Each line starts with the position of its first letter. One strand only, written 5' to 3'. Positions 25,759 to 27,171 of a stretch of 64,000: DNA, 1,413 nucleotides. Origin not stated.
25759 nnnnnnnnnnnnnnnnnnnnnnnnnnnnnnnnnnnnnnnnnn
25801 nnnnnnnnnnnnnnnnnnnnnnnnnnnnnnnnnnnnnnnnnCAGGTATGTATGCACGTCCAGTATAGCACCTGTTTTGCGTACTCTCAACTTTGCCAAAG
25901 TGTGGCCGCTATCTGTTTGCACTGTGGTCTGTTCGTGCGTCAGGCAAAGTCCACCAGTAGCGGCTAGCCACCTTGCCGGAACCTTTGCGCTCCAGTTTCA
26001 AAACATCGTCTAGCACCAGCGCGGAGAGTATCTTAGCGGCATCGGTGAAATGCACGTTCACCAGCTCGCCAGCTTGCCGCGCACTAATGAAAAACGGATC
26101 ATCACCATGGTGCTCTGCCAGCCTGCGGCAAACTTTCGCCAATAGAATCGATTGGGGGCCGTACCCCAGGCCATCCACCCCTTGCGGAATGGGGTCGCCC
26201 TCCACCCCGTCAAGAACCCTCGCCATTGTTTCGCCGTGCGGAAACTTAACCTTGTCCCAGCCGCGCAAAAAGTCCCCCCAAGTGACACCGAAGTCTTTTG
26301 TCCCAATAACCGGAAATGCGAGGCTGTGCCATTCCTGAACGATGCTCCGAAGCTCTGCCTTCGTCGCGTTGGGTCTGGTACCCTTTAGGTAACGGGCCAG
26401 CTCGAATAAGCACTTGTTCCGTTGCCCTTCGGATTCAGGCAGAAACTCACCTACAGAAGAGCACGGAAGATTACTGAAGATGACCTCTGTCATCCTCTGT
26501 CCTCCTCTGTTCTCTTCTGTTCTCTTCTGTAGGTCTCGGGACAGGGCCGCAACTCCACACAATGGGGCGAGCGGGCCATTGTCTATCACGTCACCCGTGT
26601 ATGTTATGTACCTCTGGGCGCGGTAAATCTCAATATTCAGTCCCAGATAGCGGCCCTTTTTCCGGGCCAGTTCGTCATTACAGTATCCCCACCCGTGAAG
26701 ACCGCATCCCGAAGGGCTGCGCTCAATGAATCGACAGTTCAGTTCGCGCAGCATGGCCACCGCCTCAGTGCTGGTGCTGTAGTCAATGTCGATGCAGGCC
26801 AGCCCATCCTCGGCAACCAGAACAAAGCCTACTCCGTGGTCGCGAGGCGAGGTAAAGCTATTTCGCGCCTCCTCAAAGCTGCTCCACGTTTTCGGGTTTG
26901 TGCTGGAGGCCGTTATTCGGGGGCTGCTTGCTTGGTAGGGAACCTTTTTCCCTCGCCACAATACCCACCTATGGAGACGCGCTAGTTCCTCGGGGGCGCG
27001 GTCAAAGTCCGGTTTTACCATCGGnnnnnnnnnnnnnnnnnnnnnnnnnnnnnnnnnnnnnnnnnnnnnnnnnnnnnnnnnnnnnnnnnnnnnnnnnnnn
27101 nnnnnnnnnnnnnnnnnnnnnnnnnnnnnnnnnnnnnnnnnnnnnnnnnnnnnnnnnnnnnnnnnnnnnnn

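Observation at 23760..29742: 5.9-kb tRNA-Met-integrated island with the gene content of a minimal phage satellite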

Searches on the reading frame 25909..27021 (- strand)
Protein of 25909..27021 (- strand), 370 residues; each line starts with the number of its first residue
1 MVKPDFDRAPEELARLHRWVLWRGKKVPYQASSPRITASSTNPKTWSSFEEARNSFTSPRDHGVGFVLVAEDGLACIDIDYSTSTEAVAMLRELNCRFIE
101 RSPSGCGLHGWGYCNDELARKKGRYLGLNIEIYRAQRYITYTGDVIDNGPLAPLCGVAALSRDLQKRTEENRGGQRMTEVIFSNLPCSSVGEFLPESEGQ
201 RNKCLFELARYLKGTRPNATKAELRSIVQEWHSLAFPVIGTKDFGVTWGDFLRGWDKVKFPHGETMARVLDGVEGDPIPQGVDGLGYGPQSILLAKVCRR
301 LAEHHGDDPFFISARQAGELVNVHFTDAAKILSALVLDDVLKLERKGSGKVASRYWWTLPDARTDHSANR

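Call 7: search_protein_families(library=pfam, proteins=[window:25909-27021:-], max_evalue=0.1)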
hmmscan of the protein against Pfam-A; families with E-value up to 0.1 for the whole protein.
window:25909-27021:- (370 aa): 1 family
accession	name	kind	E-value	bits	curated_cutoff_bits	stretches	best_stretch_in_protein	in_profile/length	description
PF03460.22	NIR_SIR_ferr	-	0.078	13.2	24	0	299-335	30-66/69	Nitrite/Sulfite reductase ferredoxin-like half domain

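Call 8: search_protein_families(library=phrogs, proteins=[window:25909-27021:-], max_evalue=0.1)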
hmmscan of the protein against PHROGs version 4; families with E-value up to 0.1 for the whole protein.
window:25909-27021:- (370 aa): 5 families
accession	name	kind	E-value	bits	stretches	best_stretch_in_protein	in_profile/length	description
phrog_8643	-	DNA, RNA and nucleotide metabolism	6.4e-28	98.7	1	9-151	37-176/179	DNA polymerase/primase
phrog_1829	-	DNA, RNA and nucleotide metabolism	2.1e-25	90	1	6-149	3-162/772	DNA primase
phrog_3022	-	DNA, RNA and nucleotide metabolism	3.8e-24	86.1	1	5-150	5-168/788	DNA primase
phrog_13901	-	DNA, RNA and nucleotide metabolism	1.7e-22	81.1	1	3-148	5-163/341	DNA primase/helicase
phrog_15962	-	DNA, RNA and nucleotide metabolism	2.3e-06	27.1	1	60-150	100-192/835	DNA primase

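Call 9: search_protein_families(library=ncbifam, proteins=[window:25909-27021:-], max_evalue=0.1)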
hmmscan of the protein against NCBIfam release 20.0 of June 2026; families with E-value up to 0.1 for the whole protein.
window:25909-27021:- (370 aa): 0 families

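Call 10: search_protein_families(library=padloc, proteins=[window:25909-27021:-], max_evalue=0.1)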
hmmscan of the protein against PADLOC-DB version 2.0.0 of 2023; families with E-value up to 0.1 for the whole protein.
window:25909-27021:- (370 aa): 0 families

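Call 14: find_encoding_contigs(protein=window:25909-27021:-, flank=10000, max_places=10)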
Protein window:25909-27021:- (370 aa): no gene with exactly this product is on record in the collection.

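Call 16: find_homologous_proteins(query=window:25909-27021:-)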
Query window:25909-27021:- (370 aa): 147 proteins with E <= 0.001 among 6060 candidates; the best 120 are listed.
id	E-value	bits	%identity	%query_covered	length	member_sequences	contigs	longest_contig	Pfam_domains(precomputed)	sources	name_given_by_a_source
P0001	3.5e-256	867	100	100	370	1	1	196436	-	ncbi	-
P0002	4.0e-160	551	67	96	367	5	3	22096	-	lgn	-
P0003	1.3e-158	546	67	97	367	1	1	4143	-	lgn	-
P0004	3.0e-142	492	62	95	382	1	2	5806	-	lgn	-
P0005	1.9e-115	404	53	97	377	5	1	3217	-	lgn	-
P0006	3.6e-115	403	51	96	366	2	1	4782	-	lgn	-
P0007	5.4e-110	386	50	96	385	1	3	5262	-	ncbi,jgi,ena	-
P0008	7.2e-109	382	52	93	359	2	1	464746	-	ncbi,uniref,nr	ncbi:hypothetical protein [Comamonas sp. BIGb0124]|uniref:hypothetical protein n=1 Tax=Comamonas sp.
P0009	1.2e-108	381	51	97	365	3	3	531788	-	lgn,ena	-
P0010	2.8e-108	380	50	96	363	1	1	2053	-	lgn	-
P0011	1.6e-107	378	49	96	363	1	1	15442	-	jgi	jgi:hypothetical protein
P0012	4.0e-107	376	50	97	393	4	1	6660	-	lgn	-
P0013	4.0e-107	376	49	96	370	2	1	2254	-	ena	-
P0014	9.6e-107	375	51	96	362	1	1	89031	-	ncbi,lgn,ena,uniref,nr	ncbi:hypothetical protein [Acidovorax sp.]|uniref:hypothetical protein n=1 Tax=Acidovorax sp. TaxID=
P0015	3.0e-106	374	50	96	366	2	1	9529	-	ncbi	-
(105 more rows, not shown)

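Call 17: find_encoding_contigs(protein=P0001, flank=10000, max_places=5)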
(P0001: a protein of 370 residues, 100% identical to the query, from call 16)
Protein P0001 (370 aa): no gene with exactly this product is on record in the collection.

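Call 18: find_encoding_contigs(protein=P0002, flank=10000, max_places=5)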
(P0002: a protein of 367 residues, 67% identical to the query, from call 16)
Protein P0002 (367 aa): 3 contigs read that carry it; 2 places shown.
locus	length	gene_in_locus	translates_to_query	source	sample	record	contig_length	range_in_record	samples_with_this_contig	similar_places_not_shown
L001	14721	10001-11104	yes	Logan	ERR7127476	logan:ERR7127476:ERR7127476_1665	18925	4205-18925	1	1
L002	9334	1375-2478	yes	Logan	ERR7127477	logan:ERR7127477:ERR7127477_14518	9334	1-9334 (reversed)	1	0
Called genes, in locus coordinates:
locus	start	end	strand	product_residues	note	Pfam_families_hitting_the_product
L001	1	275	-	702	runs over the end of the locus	PF08448:PAS_4 (faint), PF00512:HisKA, PF02518:HATPase_c, PF00072:Response_reg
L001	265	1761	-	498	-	PF00154:RecA_N (faint), PF03796:DnaB_C (faint), PF06745:ATPase, PF25199:nSTAND_NTPase5 (faint), PF01695:IstB_IS21 (faint), PF13191:AAA_16 (faint), PF13481:AAA_25 (weak), PF06745:ATPase, +4 more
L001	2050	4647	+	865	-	PF00989:PAS (faint), PF13188:PAS_8 (faint), PF08447:PAS_3, PF08448:PAS_4 (faint), PF08447:PAS_3, PF00512:HisKA, PF02518:HATPase_c, PF00072:Response_reg, +1 more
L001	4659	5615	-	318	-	PF00892:EamA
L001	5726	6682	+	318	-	PF00126:HTH_1, PF03466:LysR_substrate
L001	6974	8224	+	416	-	PF13356:Arm-DNA-bind_3, PF22022:Phage_int_M, PF00589:Phage_integrase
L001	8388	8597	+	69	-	-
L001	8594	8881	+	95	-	-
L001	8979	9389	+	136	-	-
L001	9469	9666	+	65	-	PF05930:Phage_AlpA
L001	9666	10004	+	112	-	-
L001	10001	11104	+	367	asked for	-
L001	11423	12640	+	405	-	PF05065:Phage_capsid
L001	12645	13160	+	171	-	PF04586:Peptidase_S78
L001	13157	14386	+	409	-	PF04860:Phage_portal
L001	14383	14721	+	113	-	?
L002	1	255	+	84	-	?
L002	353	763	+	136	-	-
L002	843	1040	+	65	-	PF05930:Phage_AlpA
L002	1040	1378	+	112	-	-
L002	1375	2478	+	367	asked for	-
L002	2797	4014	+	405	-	PF05065:Phage_capsid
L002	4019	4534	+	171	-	PF04586:Peptidase_S78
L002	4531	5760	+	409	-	PF04860:Phage_portal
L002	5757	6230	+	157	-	PF01844:HNH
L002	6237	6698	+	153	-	PF26841:Hendrixvirinae_terminase_S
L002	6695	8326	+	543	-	PF03354:TerL_ATPase, PF20441:TerL_nuclease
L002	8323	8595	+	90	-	PF05135:Phage_connect_1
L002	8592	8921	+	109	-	PF05521:Phage_HCP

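Call 19: find_encoding_contigs(protein=P0004, flank=10000, max_places=5)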
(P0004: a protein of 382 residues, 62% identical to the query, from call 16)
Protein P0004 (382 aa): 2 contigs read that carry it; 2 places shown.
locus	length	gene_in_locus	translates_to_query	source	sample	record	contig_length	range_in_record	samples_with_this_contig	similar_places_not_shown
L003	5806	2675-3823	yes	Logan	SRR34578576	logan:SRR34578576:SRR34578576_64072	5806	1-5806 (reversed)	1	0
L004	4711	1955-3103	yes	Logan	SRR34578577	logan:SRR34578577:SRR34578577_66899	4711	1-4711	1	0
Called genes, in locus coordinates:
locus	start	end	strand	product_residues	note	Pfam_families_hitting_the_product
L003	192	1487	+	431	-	PF13356:Arm-DNA-bind_3, PF22022:Phage_int_M (weak), PF00589:Phage_integrase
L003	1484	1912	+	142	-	-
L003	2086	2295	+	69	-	-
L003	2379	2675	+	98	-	-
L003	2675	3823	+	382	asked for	-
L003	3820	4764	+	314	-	-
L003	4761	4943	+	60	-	-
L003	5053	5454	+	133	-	PF12728:HTH_17 (faint)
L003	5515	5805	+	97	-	?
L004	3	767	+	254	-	?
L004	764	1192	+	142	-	-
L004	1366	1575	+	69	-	-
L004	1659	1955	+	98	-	-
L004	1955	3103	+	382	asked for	-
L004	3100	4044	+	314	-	-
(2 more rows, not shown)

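Call 21: find_related_loci(query=A1, collection=genome_contigs, flank=10000)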
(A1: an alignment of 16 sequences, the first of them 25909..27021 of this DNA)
Query A1 (370 aa) in genome_contigs; peptide patterns used: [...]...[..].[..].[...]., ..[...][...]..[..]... (x = any residue, [..] = any of these).
60 stretches matched a pattern; 17 encode a relative of the query (tblastn E <= 1e-3); 17 distinct loci.
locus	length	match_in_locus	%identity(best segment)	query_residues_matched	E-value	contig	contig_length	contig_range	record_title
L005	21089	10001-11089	67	2-357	4e-162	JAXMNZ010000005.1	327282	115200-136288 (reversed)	MAG: Pseudomonas sp. isolate EC_MBin.31 ECX_77CoAssmbCtg, whole genome shotgun sequence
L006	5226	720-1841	50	1-369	3e-113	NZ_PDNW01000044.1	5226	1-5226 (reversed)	Pollutimonas subterranea strain JR1/69-3-13 NODE_44_length_5226_cov_22.578, whole genome shotgun sequence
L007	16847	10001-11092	51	1-359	3e-111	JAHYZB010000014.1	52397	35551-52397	MAG: Oxalobacter formigenes isolate HRGM_Genome_1325 HRGM_Genome_1325_14, whole genome shotgun sequence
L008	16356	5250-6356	49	4-355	9e-110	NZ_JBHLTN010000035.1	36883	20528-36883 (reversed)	Ottowia pentelensis strain NCAIM B.02336 GCM70007083_21, whole genome shotgun sequence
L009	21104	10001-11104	46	1-363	5e-101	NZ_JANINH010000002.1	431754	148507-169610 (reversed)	Methyloversatilis sp. XJ19-13 Scaffold2, whole genome shotgun sequence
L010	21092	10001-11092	47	2-359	7e-96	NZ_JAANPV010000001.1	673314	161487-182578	Paenalcaligenes suwonensis strain 191B Peanalcaligenes_suwonensis_191B_Contig_01, whole genome shotgun sequence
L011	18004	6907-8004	42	2-355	3e-90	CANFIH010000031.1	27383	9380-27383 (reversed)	MAG: Burkholderiales bacterium isolate Jr-11may16-126 genome assembly, contig: Jr-11may16-C2602, whole genome shotgun se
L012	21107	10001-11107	41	1-355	1e-79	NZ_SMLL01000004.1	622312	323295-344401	Ramlibacter rhizophilus strain CCTCC AB2015357 contig4, whole genome shotgun sequence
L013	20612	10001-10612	48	155-361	2e-56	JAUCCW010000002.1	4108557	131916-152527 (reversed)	MAG: Thauera sp. isolate R32x_68d_np_Bin2.3 contig_33, whole genome shotgun sequence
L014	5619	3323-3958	48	145-361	2e-56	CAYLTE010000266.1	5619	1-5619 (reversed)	MAG TPA_asm: uncultured Burkholderiales bacterium isolate SRP329715_co2_15 genome assembly, contig: NODE_24777_length_56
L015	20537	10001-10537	47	183-358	5e-51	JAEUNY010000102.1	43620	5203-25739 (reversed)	MAG: Zoogloeaceae bacterium isolate new MAG-185 k141_4329047, whole genome shotgun sequence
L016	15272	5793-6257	38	194-354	2e-26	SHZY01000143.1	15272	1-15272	MAG: Gemmataceae bacterium isolate Baikal-deep-G160 BACOMB-C18684, whole genome shotgun sequence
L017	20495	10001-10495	36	189-354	1e-25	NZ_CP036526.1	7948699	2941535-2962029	Stieleria marina strain K23_9 chromosome, complete genome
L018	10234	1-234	58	281-358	6e-24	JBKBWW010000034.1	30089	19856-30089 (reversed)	MAG: Hydrogenophaga sp. isolate 21H_023.bin.3 NODE_34_length_30089_cov_5.063675, whole genome shotgun sequence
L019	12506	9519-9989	38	194-348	8e-24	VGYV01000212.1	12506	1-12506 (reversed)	MAG: Planctomycetota bacterium isolate M_DeepCast_400m_m2_195 M_DeepCast_400m_m2_195_Ga0194112_10009330, whole genome sh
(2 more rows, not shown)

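Call 48: list_cluster_members(proteins=[P0001, P0121, P0122])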
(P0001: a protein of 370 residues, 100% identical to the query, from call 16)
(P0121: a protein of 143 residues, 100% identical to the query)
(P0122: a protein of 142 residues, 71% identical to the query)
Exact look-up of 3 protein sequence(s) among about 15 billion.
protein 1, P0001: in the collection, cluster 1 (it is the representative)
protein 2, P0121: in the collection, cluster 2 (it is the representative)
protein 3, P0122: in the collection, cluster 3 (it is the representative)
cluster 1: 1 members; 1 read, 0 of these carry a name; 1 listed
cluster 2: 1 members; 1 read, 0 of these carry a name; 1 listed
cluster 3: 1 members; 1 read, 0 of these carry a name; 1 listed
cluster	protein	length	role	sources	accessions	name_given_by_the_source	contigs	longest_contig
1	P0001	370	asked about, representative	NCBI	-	-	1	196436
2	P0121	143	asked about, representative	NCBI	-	-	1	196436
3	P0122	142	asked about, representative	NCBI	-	-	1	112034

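Call 61: search_protein_families(library=pfam, proteins=[L003:3820-4764:+, L003:1484-1912:+], max_evalue=10)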
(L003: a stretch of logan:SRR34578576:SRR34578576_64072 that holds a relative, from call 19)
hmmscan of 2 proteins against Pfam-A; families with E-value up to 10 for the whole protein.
L003:3820-4764:+ (314 aa): 0 families

L003:1484-1912:+ (142 aa): 1 family
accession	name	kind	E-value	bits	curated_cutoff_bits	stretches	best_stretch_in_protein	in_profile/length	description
PF18024.7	HTH_50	-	0.041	14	27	1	110-135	19-44/50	Helix-turn-helix domain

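Call 63: search_solved_structures(query=window:25909-27021:-, max_evalue=1)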
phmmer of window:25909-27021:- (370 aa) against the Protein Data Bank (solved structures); distinct sequences matched with E-value up to 1: 7.
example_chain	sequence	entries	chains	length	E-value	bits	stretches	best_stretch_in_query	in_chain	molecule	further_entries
7ola_A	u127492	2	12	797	1.1e-14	57.3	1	9-149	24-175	DNA primase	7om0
7rr3_A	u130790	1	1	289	1.7e-14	56.6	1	11-148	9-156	Primase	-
6k9a_A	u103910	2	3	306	2e-14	56.4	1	11-148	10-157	Primase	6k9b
6a9w_A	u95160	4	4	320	2.2e-14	56.3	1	11-148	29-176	Primase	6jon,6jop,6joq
7rr4_A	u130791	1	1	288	3.4e-14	55.7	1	11-148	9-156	Primase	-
2h7d_A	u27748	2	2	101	0.51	12.3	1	202-272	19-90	Talin-1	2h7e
2kgx_B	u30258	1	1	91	0.64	12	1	221-272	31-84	MKIAA1027 protein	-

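Call 123: search_dna_similar(query=window:25909-27021:-, collection=plasmids, mode=protein, max_evalue=1e-10, max_rows=12)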
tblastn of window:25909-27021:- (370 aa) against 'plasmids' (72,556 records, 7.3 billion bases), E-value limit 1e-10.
Records with a match: 11; places in all: 11; records where one place covers at least 80% of the query: 0.
Best place of each record, by identity: <60% 11.
By first word of the organism name: Bacillus 4; Natrinema 2; Oceanithermus 1; Halomontanus 1; Haloferax 1; Lysinibacillus 1; Marinobacter 1.
By predicted mobility (MOB-suite, as given by PLSDB): non-mobilizable 10; conjugative 1.
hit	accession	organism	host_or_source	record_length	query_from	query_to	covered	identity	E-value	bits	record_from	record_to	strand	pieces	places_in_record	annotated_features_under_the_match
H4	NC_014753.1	Oceanithermus profundus DSM 14977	deep sea hot vent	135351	10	150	38%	37.7%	6e-13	78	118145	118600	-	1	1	hypothetical protein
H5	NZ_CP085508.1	Bacillus cereus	soil sample,soil from tomato plant roots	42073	2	170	46%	30.6%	4e-12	75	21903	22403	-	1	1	phage/plasmid primase, P4 family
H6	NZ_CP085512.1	Bacillus cereus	soil sample,soil from tomato plant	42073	2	170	46%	30.6%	4e-12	75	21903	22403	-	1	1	phage/plasmid primase, P4 family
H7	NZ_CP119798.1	Halomontanus rarus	cell culture,sediment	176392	5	150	39%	34.6%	6e-11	72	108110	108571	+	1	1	hypothetical protein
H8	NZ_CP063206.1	Haloferax gibbonsii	cultured ...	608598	8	150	39%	34.4%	3e-12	76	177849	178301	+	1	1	hypothetical protein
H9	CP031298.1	Natrinema thermotolerans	Cell culture,Korean salt-fermented food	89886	10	160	41%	32.5%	5e-11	72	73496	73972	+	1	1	hypothetical protein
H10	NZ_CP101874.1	Natrinema thermotolerans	cell culture,salt-fermented food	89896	10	160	41%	32.5%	5e-11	72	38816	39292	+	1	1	hypothetical protein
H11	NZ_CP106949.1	Bacillus thuringiensis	BGSC database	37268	6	151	39%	33.3%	4e-12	75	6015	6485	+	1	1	phage/plasmid primase, P4 family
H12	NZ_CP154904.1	Bacillus paralicheniformis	-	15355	5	151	40%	31.0%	7e-11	71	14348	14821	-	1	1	none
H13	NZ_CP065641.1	Lysinibacillus macroides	-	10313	1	151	41%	29.2%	3e-12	76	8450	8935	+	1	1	none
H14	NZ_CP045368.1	Marinobacter sp. THAF39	pure culture,Surface of a polyethylene ...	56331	1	146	39%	28.1%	9e-13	77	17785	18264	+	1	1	phage/plasmid primase, P4 family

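Call 124: search_dna_similar(query=window:25909-27021:-, collection=phages, mode=protein, max_evalue=1e-10, max_rows=12)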
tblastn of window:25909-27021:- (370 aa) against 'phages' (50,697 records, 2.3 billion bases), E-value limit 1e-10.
Records with a match: 146; places in all: 146; records where one place covers at least 80% of the query: 0.
Best place of each record, by identity: <60% 146.
By first word of the organism name: Pseudomonas 60; Xanthomonas 14; Rhizobium 14; Acinetobacter 9; Rhodobacter 7; Bacillus 7; Stenotrophomonas 6; Sphingomonas 6; Variovorax 3; Streptomyces 3; and 14 more.
By host as written in the record: Pseudomonas aeruginosa 20; - 7; Rhodobacter capsulatus YW1 7; Pseudomonas syringae 6; Sphingomonas sp. PM2 6; Xanthomonas translucens pv. translucens (DSM 18974) 6; Acinetobacter baumannii 6; Pseudomonas sp. 5; and 53 more.
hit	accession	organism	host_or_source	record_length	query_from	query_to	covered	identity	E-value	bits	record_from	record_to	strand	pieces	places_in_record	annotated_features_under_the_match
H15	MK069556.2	Microcystis phage Me-ZS1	Microcystis elabens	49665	10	246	64%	26.0%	2e-12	74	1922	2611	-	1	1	DNA primase/helicase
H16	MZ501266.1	Erwinia phage AH03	Erwinia billingiae and Pseudomonas ...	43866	6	174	46%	34.9%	2e-13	77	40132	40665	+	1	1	66: DNA primase/polymerase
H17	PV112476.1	Pseudomonas phage LPPA15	Pseudomonas aeruginosa LPA102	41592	6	156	41%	37.0%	4e-17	89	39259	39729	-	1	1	hypothetical protein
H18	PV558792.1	Variovorax phage VCLv11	Variovorax sp. CL14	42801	6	151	39%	37.7%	4e-16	86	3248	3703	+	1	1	record has no annotation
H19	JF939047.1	Burkholderia phage vB_BceS_KL1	Burkholderia cenocepacia C6433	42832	6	151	39%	37.7%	4e-16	86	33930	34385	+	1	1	primase | transcriptional regulator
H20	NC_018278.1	Burkholderia phage vB_BceS_KL1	Burkholderia cenocepacia C6433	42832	6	151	39%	37.7%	4e-16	86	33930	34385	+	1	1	DNA primase | HTH DNA binding protein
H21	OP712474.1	Pseudomonas phage PSV3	Pseudomonas syringae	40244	3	151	40%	36.4%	3e-17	89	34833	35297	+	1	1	hypothetical protein (x2)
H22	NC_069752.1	Pseudomonas phage PSV3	Pseudomonas syringae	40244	3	151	40%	36.4%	3e-17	89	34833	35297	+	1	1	hypothetical protein (x2)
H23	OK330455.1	Pseudomonas phage Kopi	Pseudomonas aeruginosa 2072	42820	5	151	40%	36.9%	2e-17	90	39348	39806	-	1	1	putative primase/helicase | hypothetical protein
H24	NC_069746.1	Pseudomonas phage Kopi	Pseudomonas aeruginosa 2072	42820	5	151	40%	36.9%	2e-17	90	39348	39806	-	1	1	putative primase/helicase | hypothetical protein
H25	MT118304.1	Pseudomonas phage Epa40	Pseudomonas sp.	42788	5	151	40%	36.9%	2e-17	90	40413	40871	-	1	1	DNA primase | transcriptional regulator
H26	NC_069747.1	Pseudomonas phage Epa40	Pseudomonas sp.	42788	5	151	40%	36.9%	2e-17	90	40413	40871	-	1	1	DNA primase | transcriptional regulator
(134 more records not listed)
